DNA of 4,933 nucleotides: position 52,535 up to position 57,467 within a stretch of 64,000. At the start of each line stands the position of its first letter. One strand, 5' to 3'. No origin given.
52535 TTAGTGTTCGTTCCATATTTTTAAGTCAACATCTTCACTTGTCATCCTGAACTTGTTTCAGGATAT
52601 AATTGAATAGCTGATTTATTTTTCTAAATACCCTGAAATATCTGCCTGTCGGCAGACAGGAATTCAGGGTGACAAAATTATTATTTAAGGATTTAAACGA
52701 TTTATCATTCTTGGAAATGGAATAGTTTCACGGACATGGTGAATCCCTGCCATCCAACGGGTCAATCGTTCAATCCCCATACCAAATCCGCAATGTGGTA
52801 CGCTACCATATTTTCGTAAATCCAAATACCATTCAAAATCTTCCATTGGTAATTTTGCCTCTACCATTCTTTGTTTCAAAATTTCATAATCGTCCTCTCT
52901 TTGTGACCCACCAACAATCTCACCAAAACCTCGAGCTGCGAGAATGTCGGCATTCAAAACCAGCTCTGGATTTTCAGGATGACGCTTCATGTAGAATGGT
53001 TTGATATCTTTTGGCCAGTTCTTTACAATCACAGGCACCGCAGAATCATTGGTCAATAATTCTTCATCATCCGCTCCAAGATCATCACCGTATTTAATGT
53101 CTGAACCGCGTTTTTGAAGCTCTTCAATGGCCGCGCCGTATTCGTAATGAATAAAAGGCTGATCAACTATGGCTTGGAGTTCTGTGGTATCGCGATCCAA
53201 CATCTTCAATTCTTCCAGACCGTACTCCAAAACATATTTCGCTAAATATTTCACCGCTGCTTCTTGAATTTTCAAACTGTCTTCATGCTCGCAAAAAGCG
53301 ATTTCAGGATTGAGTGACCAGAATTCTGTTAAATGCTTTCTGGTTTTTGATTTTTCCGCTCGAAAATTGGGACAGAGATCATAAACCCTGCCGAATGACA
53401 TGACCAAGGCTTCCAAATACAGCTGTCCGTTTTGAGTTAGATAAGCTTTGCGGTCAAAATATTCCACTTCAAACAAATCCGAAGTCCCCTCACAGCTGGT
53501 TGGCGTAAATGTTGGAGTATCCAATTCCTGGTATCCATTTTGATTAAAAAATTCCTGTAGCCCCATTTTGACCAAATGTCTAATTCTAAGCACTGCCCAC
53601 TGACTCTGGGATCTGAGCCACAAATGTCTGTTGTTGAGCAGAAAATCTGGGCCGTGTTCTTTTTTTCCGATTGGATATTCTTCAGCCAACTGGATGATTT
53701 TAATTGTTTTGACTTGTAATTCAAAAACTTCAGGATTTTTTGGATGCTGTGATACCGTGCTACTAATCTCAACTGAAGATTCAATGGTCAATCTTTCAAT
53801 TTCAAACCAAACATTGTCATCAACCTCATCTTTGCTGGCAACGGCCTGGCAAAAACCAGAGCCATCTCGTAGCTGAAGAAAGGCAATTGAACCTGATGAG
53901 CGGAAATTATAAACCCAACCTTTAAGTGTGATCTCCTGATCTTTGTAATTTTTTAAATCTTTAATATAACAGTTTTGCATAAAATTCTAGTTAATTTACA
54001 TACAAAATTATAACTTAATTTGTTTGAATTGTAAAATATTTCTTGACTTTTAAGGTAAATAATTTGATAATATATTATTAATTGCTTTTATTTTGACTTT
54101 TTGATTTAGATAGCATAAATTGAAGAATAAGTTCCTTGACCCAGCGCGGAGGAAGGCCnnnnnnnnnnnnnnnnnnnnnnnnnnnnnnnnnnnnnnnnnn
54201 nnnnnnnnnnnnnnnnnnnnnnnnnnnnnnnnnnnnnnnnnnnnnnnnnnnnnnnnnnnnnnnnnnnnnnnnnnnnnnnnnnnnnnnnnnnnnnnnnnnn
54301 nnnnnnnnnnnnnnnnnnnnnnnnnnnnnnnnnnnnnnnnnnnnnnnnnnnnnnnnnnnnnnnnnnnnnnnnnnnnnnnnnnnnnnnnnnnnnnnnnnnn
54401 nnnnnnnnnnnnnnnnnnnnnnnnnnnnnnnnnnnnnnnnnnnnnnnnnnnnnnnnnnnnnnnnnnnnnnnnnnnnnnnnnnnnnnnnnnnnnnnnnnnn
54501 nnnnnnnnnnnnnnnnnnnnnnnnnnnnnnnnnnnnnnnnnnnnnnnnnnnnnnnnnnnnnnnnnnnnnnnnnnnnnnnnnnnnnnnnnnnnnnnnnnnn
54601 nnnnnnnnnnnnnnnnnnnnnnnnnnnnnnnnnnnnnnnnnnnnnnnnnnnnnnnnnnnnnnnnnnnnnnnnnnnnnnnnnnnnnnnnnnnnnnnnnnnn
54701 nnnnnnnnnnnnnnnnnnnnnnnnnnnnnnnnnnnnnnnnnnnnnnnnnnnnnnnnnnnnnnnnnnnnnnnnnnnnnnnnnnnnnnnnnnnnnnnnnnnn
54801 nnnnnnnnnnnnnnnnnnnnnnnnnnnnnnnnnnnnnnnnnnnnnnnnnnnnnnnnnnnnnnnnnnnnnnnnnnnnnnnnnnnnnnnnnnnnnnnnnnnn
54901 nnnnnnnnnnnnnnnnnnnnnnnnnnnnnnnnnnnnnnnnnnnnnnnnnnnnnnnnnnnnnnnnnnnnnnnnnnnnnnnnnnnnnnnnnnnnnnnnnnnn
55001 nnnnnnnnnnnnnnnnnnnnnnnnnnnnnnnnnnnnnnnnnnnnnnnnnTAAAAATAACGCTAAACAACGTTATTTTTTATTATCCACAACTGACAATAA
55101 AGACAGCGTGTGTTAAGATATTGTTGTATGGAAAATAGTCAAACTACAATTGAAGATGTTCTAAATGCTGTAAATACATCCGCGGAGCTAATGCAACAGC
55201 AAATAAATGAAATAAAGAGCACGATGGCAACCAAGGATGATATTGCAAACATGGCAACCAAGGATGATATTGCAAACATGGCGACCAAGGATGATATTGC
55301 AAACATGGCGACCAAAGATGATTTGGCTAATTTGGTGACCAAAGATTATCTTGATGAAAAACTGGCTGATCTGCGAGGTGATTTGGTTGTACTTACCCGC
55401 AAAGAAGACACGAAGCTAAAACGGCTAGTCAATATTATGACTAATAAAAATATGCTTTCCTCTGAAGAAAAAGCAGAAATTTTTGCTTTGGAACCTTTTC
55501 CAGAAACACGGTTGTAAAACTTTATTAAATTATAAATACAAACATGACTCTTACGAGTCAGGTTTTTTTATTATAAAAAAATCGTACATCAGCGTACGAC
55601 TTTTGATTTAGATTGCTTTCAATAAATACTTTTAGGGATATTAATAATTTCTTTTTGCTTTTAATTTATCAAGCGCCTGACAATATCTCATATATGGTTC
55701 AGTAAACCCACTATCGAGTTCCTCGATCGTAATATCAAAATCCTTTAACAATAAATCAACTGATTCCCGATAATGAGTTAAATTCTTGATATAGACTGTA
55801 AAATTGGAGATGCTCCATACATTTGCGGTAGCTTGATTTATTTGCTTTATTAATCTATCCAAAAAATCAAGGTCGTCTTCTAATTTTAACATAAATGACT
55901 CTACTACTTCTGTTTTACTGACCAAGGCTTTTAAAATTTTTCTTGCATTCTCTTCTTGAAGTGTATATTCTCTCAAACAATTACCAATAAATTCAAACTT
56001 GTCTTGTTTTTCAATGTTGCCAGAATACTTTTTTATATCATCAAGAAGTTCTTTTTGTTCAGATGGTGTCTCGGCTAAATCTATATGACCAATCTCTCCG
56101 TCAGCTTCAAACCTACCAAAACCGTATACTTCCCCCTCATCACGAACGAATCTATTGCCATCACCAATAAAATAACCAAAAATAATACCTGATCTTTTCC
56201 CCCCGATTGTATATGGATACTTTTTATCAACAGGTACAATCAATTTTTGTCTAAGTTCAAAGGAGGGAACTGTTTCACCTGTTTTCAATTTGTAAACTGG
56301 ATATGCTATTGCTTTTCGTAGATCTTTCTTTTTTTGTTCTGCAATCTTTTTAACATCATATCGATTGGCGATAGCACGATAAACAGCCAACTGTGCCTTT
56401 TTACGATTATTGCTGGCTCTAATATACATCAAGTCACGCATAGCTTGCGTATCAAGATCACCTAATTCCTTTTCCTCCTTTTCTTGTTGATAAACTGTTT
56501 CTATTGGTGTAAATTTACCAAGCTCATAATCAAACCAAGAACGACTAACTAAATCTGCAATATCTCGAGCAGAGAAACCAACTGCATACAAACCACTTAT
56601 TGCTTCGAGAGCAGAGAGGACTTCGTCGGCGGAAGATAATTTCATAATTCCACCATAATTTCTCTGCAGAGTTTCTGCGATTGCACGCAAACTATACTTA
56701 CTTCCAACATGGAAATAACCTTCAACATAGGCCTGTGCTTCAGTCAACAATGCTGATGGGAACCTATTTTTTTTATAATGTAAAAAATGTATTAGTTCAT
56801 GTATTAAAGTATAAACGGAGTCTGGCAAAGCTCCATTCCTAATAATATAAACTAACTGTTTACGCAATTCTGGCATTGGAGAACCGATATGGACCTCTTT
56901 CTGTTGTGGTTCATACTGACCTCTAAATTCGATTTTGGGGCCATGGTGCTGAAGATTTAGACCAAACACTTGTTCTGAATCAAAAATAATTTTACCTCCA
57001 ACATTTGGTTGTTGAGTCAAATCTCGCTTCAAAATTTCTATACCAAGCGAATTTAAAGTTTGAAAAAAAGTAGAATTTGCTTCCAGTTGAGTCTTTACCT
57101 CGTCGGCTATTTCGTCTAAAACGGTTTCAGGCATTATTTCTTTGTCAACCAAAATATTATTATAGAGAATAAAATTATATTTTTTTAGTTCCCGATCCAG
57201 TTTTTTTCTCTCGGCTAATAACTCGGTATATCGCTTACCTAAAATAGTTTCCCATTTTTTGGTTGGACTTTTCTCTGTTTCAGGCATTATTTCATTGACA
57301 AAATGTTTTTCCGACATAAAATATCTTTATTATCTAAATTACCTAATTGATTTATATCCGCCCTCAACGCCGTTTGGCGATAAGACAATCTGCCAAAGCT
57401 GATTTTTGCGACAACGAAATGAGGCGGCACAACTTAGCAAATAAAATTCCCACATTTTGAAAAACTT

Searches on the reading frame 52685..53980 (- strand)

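Call 24: search_protein_families(library=pfam, proteins=[window:52685-53980:-], max_evalue=0.001)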
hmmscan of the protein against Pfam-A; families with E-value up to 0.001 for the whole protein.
window:52685-53980:- (431 aa): 2 families
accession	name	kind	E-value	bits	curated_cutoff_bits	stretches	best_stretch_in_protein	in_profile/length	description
PF00152.25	tRNA-synt_2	-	6.6e-67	226.2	25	1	112-425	3-307/308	tRNA synthetases class II (D, K and N)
PF01336.31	tRNA_anti-codon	-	1.7e-12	47.5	27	1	17-96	1-75/75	OB-fold nucleic acid binding domain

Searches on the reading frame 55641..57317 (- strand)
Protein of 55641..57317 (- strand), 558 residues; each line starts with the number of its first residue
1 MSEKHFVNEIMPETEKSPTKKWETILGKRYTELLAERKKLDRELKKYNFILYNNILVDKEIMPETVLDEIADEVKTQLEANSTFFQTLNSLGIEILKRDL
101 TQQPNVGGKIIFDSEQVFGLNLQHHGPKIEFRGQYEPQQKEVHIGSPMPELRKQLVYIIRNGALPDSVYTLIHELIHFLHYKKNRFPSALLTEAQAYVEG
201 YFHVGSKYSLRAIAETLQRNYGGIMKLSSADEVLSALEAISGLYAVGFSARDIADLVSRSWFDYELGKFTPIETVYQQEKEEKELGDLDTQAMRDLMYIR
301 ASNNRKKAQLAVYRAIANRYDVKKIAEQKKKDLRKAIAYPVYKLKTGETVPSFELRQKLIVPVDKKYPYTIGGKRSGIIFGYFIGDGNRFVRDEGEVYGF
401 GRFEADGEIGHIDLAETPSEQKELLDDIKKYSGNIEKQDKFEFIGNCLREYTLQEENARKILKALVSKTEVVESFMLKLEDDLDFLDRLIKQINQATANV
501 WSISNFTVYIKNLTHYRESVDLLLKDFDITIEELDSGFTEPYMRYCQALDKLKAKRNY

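Call 24: search_protein_families(library=pfam, proteins=[window:55641-57317:-], max_evalue=0.001)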
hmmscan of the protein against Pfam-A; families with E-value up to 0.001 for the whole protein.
window:55641-57317:- (558 aa): 1 family
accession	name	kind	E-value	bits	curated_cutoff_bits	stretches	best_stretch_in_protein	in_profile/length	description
PF22198.1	GKRP_SIS_2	-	0.00061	20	27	0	450-509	78-136/191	Glucokinase regulatory protein, second SIS domain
